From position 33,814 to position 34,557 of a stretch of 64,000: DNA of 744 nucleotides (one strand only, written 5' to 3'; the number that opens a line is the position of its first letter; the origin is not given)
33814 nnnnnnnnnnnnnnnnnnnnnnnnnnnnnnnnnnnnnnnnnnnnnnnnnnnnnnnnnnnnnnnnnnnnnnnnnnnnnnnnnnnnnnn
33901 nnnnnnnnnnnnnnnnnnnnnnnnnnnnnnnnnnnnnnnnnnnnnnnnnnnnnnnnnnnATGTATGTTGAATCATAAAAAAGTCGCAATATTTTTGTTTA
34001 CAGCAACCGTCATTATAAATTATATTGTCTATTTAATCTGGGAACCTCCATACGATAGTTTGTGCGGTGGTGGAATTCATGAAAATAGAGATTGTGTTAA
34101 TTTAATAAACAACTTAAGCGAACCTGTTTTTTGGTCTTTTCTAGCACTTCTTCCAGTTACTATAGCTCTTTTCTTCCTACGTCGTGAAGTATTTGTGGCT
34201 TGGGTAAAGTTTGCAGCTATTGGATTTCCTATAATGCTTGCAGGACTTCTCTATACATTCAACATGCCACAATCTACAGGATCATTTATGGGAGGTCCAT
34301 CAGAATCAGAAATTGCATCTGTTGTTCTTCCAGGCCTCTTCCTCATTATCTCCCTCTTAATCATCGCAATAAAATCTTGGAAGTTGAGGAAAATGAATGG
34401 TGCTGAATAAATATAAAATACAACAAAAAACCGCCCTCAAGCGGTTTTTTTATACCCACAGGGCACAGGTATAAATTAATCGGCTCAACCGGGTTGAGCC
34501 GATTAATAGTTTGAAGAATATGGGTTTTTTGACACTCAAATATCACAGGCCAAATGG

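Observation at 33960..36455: Repeat-bounded cassette region of small proteins downstream of the giant secreted protein, with shared C-terminal motif and homogenised 3' ends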

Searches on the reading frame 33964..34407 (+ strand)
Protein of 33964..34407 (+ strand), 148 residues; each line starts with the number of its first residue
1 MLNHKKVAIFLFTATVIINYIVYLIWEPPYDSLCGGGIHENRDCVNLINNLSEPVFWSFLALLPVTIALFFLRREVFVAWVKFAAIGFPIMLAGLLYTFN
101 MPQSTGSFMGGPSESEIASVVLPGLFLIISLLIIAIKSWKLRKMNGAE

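Call 14: search_protein_families(library=pfam, proteins=[window:33964-34407:+], max_evalue=0.1)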
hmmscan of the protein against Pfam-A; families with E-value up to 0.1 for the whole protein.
window:33964-34407:+ (148 aa): 0 families

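Call 15: search_protein_families(library=phrogs, proteins=[window:33964-34407:+], max_evalue=0.1)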
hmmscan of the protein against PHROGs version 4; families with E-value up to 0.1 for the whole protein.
window:33964-34407:+ (148 aa): 0 families

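Call 16: find_encoding_contigs(protein=window:33964-34407:+, flank=10000, max_places=10)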
Protein window:33964-34407:+ (148 aa): no gene with exactly this product is on record in the collection.

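Call 21: find_homologous_proteins(query=window:33964-34407:+, max_evalue=0.01)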
Query window:33964-34407:+ (148 aa): 14 proteins with E <= 0.01 among 62 candidates.
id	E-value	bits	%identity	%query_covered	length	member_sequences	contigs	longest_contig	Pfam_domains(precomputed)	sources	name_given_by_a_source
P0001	6.1e-92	324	100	100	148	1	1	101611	-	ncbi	ncbi:hypothetical protein ACFL0K_00235 [Patescibacteria group bacterium]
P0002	2.5e-62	228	75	100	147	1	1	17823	-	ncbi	ncbi:hypothetical protein ACFLY0_00665 [Patescibacteria group bacterium]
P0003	1.3e-46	177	58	96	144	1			-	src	-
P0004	1.1e-34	138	51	95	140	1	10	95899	-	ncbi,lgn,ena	ncbi:MAG: hypothetical protein AAB523_00975 [Patescibacteria group bacterium]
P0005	6.4e-28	116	44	95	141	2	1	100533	-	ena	-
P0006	4.1e-27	113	70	43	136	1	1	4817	-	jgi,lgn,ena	-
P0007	4.7e-24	103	54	64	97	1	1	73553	-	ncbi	ncbi:MAG: hypothetical protein AAB523_00935 [Patescibacteria group bacterium]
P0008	7.8e-23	99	54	67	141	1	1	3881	-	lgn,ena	-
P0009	1.5e-22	98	51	68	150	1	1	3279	-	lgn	-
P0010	7.9e-20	90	43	95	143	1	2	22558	-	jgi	-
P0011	3.6e-15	75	45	71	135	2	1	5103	-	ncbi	ncbi:hypothetical protein ACFLY0_02360 [Patescibacteria group bacterium]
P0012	8.2e-6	44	36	69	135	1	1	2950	-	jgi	-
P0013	2.2e-4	40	39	64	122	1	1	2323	-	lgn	-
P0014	2.8e-4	39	36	61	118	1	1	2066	-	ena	-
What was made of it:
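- The source is a MAG (call 21).
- Tried and rejected: An exact look-up of the window's 4TM-1 found nothing on record (call 16), although P0001 is identical to it (call 21).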

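Call 22: find_encoding_contigs(protein=P0002, flank=10000, max_places=4)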
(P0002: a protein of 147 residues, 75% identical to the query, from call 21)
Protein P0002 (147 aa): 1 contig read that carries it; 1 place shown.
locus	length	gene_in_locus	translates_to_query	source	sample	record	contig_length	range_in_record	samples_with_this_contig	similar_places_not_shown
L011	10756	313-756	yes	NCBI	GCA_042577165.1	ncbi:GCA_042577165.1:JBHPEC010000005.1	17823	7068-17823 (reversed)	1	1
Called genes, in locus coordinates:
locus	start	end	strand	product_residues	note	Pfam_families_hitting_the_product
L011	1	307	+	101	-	?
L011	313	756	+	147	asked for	-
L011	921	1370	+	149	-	-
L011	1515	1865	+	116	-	-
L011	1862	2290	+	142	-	-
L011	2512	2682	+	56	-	-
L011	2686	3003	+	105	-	-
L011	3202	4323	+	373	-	PF01594:AI-2E_transport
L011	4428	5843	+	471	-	PF00133:tRNA-synt_1, PF09334:tRNA-synt_1g, PF00133:tRNA-synt_1, PF01406:tRNA-synt_1e (weak)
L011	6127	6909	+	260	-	PF01026:TatD_DNase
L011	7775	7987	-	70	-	-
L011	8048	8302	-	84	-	-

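Call 23: find_encoding_contigs(protein=P0004, flank=10000, max_places=4)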
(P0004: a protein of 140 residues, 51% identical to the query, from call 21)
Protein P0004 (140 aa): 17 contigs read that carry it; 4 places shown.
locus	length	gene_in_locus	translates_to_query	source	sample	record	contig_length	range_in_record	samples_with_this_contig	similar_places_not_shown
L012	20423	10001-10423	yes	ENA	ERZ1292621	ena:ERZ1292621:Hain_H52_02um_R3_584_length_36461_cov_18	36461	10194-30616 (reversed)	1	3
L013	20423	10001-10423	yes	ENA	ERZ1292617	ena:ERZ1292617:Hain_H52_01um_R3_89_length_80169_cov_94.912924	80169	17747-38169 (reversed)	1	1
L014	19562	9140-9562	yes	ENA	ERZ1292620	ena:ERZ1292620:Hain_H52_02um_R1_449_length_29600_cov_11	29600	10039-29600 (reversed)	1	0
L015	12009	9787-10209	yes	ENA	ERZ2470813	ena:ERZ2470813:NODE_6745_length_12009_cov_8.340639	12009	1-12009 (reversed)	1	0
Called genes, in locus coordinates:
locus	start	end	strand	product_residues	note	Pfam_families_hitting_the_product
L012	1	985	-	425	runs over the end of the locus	PF00005:ABC_tran, PF14524:Wzt_C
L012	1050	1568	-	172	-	PF01936:NYN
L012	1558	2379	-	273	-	PF01061:ABC2_membrane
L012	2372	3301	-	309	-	PF01370:Epimerase, PF02719:Polysacc_synt_2 (faint), PF04321:RmlD_sub_bind, PF16363:GDP_Man_Dehyd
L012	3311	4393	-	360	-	PF01370:Epimerase, PF04321:RmlD_sub_bind, PF16363:GDP_Man_Dehyd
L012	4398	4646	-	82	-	PF12728:HTH_17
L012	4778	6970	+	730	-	PF04932:Wzy_C, PF13181:TPR_8 (faint), PF00515:TPR_1 (faint), PF07719:TPR_2 (faint), PF09295:ChAPs (faint), PF13432:TPR_16 (faint), PF14559:TPR_19 (weak), PF21033:RMD1-3 (weak), +6 more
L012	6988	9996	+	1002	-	PF02450:LCAT, PF24096:DUF7379 (weak)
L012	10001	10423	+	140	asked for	-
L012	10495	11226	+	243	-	PF13462:Thioredoxin_4, PF01323:DSBA, PF13743:Thioredoxin_5 (faint)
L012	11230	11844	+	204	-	PF00581:Rhodanese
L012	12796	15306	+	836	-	PF07517:SecA_DEAD, PF01043:SecA_PP_bind, PF21090:P-loop_SecA, PF07516:SecA_SW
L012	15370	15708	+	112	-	PF04020:Phage_holin_4_2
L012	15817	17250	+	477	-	PF02934:GatB_N, PF02637:GatB_Yqey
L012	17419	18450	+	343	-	PF00044:Gp_dh_N, PF02800:Gp_dh_C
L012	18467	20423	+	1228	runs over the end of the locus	PF05048:NosD, PF13229:Beta_helix, PF02450:LCAT, PF24096:DUF7379 (weak)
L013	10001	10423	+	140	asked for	-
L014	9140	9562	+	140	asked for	-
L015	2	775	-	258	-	?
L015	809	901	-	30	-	-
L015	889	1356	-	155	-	PF01936:NYN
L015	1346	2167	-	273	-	PF01061:ABC2_membrane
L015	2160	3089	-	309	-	PF01370:Epimerase, PF02719:Polysacc_synt_2 (faint), PF04321:RmlD_sub_bind, PF16363:GDP_Man_Dehyd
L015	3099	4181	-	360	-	PF01370:Epimerase, PF04321:RmlD_sub_bind, PF16363:GDP_Man_Dehyd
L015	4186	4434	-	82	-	PF12728:HTH_17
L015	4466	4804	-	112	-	-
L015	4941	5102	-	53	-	-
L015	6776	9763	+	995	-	PF02450:LCAT, PF24096:DUF7379 (weak), PF22888:FIMAH (faint)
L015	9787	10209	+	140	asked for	-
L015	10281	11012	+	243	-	PF13462:Thioredoxin_4, PF01323:DSBA, PF13743:Thioredoxin_5 (faint)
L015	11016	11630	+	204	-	PF00581:Rhodanese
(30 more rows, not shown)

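Call 24: find_encoding_contigs(protein=P0005, flank=10000, max_places=4)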
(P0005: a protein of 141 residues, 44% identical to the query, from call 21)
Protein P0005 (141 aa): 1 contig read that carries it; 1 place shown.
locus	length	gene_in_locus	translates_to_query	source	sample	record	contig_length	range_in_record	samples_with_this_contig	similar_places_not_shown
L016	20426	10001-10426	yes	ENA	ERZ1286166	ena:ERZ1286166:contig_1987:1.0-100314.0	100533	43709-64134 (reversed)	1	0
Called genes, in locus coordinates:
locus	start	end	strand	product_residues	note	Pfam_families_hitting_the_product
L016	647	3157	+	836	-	PF07517:SecA_DEAD, PF01043:SecA_PP_bind, PF21090:P-loop_SecA, PF07516:SecA_SW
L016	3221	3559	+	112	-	PF04020:Phage_holin_4_2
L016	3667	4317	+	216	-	PF02934:GatB_N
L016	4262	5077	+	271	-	PF02934:GatB_N, PF02637:GatB_Yqey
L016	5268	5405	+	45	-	PF00044:Gp_dh_N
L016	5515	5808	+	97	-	-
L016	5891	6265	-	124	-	-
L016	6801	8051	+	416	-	PF05048:NosD, PF13229:Beta_helix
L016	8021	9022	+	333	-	PF02450:LCAT, PF24096:DUF7379 (weak)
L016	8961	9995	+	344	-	-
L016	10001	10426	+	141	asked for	-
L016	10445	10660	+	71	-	PF02502:LacAB_rpiB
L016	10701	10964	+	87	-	PF02502:LacAB_rpiB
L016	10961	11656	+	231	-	PF00834:Ribul_P_3_epim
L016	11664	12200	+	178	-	PF13292:DXP_synthase_N, PF00456:Transketolase_N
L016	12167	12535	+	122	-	PF00456:Transketolase_N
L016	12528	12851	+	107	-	PF02779:Transket_pyr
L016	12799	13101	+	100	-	PF02779:Transket_pyr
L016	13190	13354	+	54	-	PF02780:Transketolase_C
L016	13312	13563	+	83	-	-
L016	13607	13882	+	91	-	PF01978:TrmB (weak), PF12802:MarR_2, PF12840:HTH_20, PF01022:HTH_5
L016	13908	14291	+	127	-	PF02589:LUD_dom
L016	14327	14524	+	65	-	-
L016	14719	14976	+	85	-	-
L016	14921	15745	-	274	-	PF00294:PfkB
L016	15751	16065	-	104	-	PF00294:PfkB (weak)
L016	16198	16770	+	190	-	PF01116:F_bP_aldolase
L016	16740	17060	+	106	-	PF01116:F_bP_aldolase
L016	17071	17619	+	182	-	PF00389:2-Hacid_dh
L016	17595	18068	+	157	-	PF02826:2-Hacid_dh_C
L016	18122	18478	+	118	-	PF01386:Ribosomal_L25p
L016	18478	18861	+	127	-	PF14693:Ribosomal_TL5_C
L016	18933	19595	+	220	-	-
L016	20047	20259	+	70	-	-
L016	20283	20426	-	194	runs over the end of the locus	-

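Call 32: find_encoding_contigs(protein=P0011, flank=10000, max_places=3)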
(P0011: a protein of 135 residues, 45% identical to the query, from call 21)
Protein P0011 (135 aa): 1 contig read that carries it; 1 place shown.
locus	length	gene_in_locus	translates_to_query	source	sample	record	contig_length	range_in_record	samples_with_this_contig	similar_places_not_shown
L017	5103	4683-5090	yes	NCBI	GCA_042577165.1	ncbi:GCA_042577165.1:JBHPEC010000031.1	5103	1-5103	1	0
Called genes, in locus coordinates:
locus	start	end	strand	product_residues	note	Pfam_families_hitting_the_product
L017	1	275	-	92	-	PF05198:IF3_N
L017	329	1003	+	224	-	PF00849:PseudoU_synth_2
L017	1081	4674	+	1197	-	PF13229:Beta_helix (weak), PF02450:LCAT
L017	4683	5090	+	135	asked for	-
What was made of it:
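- The sister MAG breaks its contigs exactly at these repeats: L017 ends 13 nt after its 4TM gene and L011 starts inside a tail (calls 22, 32).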

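Call 33: find_encoding_contigs(protein=P0010, flank=10000, max_places=3)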
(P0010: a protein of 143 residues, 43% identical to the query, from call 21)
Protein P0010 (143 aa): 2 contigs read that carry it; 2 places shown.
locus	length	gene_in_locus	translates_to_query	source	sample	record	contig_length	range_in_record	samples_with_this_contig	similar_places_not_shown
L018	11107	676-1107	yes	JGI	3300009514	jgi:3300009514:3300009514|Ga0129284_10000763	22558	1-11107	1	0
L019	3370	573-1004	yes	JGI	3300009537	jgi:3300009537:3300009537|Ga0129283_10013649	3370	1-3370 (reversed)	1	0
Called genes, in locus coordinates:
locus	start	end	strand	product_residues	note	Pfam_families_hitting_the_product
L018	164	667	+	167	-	PF22888:FIMAH (weak)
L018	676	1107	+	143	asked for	-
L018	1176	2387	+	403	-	PF07690:MFS_1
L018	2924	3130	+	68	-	-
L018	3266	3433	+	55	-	-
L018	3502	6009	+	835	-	PF07517:SecA_DEAD, PF01043:SecA_PP_bind, PF21090:P-loop_SecA, PF07516:SecA_SW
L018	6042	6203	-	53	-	-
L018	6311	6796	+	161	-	PF07963:N_methyl, PF08334:T2SSG (weak)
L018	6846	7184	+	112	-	PF04020:Phage_holin_4_2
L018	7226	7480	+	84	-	PF01541:GIY-YIG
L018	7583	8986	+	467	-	PF02934:GatB_N, PF02637:GatB_Yqey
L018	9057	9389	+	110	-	-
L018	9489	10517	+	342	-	PF00044:Gp_dh_N, PF02800:Gp_dh_C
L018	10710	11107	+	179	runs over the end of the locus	PF02502:LacAB_rpiB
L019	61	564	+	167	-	PF22888:FIMAH (weak)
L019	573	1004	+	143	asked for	-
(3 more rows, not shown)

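Call 34: find_encoding_contigs(protein=P0006, flank=10000, max_places=3)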
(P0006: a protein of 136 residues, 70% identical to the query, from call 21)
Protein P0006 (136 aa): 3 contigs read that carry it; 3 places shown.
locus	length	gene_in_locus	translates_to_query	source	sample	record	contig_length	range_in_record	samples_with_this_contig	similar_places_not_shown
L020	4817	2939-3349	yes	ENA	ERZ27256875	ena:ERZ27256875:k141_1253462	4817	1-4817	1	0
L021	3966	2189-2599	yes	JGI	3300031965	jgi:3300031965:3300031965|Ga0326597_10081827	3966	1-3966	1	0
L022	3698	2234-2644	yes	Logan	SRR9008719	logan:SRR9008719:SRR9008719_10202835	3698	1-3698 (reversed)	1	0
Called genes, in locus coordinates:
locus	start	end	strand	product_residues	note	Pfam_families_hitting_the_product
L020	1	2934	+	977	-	?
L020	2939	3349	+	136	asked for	-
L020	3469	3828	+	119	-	-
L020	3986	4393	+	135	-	-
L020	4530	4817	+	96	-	?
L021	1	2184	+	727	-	?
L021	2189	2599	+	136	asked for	-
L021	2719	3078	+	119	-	-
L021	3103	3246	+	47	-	-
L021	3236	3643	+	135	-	-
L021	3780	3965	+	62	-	?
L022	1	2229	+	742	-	?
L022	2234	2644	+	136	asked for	-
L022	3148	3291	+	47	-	-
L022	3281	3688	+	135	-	-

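Call 44: find_encoding_contigs(protein=P0007, flank=6000, max_places=2)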
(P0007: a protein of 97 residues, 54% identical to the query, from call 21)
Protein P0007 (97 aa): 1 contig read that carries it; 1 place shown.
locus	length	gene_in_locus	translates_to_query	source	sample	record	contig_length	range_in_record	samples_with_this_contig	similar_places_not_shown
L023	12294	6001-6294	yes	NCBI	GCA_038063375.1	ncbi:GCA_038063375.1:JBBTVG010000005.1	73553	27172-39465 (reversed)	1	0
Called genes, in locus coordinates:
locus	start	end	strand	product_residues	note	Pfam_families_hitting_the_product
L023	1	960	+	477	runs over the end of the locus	PF02934:GatB_N, PF02637:GatB_Yqey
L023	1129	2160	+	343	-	PF00044:Gp_dh_N, PF02800:Gp_dh_C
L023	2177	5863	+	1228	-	PF05048:NosD, PF13229:Beta_helix, PF02450:LCAT, PF24096:DUF7379 (weak)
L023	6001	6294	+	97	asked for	-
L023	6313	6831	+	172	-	PF02502:LacAB_rpiB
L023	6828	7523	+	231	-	PF00834:Ribul_P_3_epim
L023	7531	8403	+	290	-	PF13292:DXP_synthase_N, PF00456:Transketolase_N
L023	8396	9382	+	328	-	PF02779:Transket_pyr, PF02780:Transketolase_C, PF22613:Transketolase_C_1 (weak)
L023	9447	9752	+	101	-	PF01978:TrmB (weak), PF12802:MarR_2, PF12840:HTH_20, PF01022:HTH_5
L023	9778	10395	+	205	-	PF02589:LUD_dom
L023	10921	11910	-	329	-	PF00294:PfkB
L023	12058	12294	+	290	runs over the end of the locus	PF01116:F_bP_aldolase, PF13378:MR_MLE_C (faint)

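Call 45: find_encoding_contigs(protein=P0008, flank=6000, max_places=2)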
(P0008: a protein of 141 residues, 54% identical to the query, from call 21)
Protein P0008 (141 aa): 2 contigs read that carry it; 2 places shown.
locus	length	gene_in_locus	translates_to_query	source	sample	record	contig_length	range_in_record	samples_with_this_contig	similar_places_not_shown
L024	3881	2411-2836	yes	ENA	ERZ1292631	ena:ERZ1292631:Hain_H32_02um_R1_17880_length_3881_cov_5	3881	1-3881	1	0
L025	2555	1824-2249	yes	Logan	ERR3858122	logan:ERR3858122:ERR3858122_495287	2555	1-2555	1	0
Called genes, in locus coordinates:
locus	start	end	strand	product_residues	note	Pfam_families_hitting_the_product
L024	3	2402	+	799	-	?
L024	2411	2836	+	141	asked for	-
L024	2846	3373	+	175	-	PF02502:LacAB_rpiB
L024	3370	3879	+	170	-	?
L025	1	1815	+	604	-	?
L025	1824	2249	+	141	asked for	-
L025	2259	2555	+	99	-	?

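Call 46: find_encoding_contigs(protein=P0009, flank=6000, max_places=2)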
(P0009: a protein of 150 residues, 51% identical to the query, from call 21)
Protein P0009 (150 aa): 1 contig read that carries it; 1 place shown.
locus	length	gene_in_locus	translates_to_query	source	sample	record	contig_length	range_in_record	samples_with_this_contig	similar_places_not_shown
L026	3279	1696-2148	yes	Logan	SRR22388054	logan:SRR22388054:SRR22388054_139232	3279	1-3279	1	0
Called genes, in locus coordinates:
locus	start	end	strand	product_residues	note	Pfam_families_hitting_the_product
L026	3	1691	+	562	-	?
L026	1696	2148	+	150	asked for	-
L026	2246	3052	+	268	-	PF18643:RE_BsaWI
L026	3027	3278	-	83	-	?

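Call 47: search_protein_families(library=ncbifam, proteins=[window:33964-34407:+, L011:921-1367:+, L011:2512-2679:+, L011:2686-3000:+, L020:3469-3825:+], max_evalue=0.1)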
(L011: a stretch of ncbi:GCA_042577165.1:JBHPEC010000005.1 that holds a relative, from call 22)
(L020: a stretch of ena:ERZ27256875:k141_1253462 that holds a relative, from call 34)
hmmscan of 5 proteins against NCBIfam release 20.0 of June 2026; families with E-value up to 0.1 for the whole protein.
window:33964-34407:+ (148 aa): 0 families

L011:921-1367:+ (149 aa): 0 families

L011:2512-2679:+ (56 aa): 0 families

L011:2686-3000:+ (105 aa): 0 families

L020:3469-3825:+ (119 aa): 0 families

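Call 48: search_protein_families(library=padloc, proteins=[window:33964-34407:+, L011:921-1367:+, L011:2512-2679:+, L011:2686-3000:+], max_evalue=0.1)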
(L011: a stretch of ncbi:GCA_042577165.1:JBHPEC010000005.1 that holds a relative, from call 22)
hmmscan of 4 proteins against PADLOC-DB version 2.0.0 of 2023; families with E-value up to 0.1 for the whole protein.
window:33964-34407:+ (148 aa): 0 families

L011:921-1367:+ (149 aa): 0 families

L011:2512-2679:+ (56 aa): 0 families

L011:2686-3000:+ (105 aa): 0 families
